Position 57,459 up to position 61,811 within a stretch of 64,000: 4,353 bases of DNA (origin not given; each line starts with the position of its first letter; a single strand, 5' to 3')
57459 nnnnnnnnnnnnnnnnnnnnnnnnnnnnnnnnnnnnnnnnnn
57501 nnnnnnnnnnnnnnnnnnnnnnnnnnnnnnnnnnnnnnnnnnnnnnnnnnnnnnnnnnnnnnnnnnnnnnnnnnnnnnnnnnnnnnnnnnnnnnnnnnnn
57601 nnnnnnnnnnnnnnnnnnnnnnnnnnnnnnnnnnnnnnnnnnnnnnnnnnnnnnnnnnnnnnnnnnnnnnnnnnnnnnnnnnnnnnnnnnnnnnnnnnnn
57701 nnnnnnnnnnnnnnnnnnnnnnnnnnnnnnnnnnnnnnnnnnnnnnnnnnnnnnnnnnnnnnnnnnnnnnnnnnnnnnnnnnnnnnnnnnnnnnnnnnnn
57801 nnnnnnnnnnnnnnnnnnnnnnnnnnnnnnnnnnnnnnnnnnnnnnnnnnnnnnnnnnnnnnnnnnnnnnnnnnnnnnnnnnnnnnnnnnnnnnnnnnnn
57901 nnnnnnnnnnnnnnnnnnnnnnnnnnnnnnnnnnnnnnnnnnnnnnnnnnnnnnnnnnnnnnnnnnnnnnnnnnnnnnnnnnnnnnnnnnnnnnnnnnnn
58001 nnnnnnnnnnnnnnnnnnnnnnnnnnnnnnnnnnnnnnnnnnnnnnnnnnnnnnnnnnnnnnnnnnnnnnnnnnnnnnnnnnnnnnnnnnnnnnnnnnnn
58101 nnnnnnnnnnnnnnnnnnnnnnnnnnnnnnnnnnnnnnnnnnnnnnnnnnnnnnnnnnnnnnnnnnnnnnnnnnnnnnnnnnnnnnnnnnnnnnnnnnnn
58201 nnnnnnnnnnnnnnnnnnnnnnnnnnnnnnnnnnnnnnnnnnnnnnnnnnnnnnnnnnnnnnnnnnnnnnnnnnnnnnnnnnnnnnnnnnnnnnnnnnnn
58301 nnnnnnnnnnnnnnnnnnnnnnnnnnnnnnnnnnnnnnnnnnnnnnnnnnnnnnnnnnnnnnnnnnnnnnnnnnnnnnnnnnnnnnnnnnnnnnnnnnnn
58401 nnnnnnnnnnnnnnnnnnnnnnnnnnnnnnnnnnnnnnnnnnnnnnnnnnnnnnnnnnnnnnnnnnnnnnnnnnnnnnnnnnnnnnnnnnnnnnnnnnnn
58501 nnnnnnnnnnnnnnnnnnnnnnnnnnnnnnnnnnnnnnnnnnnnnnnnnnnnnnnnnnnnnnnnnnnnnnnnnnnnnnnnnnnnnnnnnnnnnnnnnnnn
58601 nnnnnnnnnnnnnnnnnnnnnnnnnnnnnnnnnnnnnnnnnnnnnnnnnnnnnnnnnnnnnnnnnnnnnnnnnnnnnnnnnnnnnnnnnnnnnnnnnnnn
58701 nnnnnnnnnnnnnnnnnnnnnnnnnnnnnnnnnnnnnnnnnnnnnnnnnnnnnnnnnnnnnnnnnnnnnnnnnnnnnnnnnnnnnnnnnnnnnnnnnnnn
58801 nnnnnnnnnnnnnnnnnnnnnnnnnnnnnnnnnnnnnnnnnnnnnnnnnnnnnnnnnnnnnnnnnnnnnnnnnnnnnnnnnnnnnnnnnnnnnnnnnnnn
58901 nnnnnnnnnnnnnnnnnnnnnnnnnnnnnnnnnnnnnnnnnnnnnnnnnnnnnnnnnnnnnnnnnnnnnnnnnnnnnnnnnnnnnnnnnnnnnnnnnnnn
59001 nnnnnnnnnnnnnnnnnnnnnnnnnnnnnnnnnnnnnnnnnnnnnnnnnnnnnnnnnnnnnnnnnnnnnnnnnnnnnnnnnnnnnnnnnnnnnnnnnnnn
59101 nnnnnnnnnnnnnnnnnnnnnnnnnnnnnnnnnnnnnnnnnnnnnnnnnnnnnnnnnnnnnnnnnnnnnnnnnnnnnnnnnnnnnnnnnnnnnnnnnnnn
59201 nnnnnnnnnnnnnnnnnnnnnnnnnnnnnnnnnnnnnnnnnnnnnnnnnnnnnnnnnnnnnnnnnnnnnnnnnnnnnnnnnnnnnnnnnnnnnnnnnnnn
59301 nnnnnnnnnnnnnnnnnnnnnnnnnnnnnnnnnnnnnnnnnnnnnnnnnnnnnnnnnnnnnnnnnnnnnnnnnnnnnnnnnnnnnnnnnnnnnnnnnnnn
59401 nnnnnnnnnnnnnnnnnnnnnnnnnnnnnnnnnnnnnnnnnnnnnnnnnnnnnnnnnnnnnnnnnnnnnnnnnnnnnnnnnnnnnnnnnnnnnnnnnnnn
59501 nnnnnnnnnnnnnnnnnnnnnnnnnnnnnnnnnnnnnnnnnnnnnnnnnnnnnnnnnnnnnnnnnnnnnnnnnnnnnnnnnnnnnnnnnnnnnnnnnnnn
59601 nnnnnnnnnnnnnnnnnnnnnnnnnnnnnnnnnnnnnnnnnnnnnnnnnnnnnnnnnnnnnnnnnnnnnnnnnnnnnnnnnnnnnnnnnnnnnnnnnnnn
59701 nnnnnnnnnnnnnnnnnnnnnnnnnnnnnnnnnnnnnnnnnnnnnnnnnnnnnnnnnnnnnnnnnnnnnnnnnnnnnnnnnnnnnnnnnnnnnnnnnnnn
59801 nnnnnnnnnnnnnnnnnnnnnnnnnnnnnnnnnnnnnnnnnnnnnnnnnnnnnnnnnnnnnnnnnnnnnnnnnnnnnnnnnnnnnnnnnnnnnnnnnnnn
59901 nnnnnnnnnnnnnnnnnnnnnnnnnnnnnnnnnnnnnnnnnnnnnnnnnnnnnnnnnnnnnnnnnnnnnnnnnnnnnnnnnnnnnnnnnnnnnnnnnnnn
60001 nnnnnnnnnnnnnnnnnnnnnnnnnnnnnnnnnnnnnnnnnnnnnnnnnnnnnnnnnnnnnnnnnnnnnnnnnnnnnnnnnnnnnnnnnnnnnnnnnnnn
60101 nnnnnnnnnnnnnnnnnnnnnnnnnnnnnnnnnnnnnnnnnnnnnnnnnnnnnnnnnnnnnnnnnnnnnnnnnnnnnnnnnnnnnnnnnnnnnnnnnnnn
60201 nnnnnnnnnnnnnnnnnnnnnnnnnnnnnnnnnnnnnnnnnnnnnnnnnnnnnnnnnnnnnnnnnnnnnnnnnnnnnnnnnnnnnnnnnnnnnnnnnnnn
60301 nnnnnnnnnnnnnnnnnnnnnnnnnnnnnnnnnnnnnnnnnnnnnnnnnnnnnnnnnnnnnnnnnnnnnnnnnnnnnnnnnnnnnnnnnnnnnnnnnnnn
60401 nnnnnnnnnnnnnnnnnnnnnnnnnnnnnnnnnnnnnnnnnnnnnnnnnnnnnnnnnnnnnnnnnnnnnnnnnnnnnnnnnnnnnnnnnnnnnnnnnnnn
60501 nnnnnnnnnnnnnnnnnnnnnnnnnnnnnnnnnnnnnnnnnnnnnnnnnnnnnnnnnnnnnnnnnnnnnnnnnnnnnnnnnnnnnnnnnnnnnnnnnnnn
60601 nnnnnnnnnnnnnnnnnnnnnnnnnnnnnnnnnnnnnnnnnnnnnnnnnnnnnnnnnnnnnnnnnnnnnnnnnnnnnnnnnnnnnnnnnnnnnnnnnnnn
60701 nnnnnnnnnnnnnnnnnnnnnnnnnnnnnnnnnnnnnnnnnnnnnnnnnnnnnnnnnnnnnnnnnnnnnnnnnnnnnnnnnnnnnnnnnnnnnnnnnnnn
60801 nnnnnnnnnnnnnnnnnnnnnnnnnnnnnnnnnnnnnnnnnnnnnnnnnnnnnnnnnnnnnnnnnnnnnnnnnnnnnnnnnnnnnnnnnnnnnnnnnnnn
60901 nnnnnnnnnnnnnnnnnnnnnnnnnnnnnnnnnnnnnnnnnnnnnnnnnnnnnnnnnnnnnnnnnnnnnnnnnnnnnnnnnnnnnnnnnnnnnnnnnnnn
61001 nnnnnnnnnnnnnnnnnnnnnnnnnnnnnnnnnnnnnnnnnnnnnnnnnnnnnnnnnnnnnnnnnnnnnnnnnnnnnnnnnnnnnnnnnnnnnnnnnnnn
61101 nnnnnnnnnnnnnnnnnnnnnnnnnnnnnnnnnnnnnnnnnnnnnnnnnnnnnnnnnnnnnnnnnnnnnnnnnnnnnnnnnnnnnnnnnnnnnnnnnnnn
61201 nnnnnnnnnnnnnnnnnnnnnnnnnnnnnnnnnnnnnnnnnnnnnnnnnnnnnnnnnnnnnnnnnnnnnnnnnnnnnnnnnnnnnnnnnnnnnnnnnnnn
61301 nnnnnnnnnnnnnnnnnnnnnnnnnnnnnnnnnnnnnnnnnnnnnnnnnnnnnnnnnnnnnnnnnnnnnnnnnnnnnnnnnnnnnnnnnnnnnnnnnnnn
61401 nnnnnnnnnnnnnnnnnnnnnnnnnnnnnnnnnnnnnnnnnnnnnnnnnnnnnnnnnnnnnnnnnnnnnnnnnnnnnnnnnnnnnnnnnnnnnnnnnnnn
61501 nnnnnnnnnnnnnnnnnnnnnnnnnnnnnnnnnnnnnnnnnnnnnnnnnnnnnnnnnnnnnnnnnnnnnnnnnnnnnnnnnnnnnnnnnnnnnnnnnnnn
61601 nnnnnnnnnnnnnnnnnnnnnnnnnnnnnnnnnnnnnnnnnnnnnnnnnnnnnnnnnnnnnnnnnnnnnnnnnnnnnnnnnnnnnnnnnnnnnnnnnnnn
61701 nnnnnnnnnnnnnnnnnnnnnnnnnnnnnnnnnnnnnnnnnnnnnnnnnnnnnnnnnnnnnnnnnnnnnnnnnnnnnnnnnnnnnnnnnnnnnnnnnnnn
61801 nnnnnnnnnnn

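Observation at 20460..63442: Orientation-locked palindrome block P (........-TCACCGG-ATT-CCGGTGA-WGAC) upstream of eight genes, including two outside the arrays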

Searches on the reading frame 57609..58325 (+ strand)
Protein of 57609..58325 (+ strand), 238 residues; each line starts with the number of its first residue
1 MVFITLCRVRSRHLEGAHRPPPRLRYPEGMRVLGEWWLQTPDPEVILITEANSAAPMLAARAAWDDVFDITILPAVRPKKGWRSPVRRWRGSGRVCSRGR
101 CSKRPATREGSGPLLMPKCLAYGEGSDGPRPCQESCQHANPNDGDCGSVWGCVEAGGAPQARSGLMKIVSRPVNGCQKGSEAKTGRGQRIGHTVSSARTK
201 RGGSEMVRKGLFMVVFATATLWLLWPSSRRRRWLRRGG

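Call 15: search_protein_families(library=pfam, proteins=[window:57609-58325:+], max_evalue=0.01)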
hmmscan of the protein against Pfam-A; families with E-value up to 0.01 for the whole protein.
window:57609-58325:+ (238 aa): 1 family
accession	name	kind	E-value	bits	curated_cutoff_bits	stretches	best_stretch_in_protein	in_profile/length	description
PF11746.14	DUF3303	-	3.4e-05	24.3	21.2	1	22-78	31-81/92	Domain of unknown function (DUF3303)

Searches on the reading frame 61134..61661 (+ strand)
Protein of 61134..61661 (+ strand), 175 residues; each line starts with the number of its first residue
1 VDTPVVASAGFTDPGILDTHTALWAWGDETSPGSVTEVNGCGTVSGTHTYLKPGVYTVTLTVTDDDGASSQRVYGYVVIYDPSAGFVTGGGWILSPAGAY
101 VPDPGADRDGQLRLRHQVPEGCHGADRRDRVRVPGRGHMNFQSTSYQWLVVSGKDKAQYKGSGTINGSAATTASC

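Call 29: search_protein_families(library=pfam, proteins=[window:61134-61661:+], max_evalue=0.001)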
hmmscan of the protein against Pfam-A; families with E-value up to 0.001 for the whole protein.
window:61134-61661:+ (175 aa): 4 families
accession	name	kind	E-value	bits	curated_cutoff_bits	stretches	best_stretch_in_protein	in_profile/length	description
PF18911.6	PKD_4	-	1.2e-11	44.9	27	1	4-71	19-77/85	PKD domain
PF00801.26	PKD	-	1.5e-07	31.7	23.5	1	21-72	31-75/80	PKD domain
PF05345.18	He_PIG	-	4.4e-06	27.5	24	1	42-78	59-95/96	Putative Ig domain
PF22352.2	K319L-like_PKD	-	6.6e-06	26.5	27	0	14-71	24-77/84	K319L-like, PKD domain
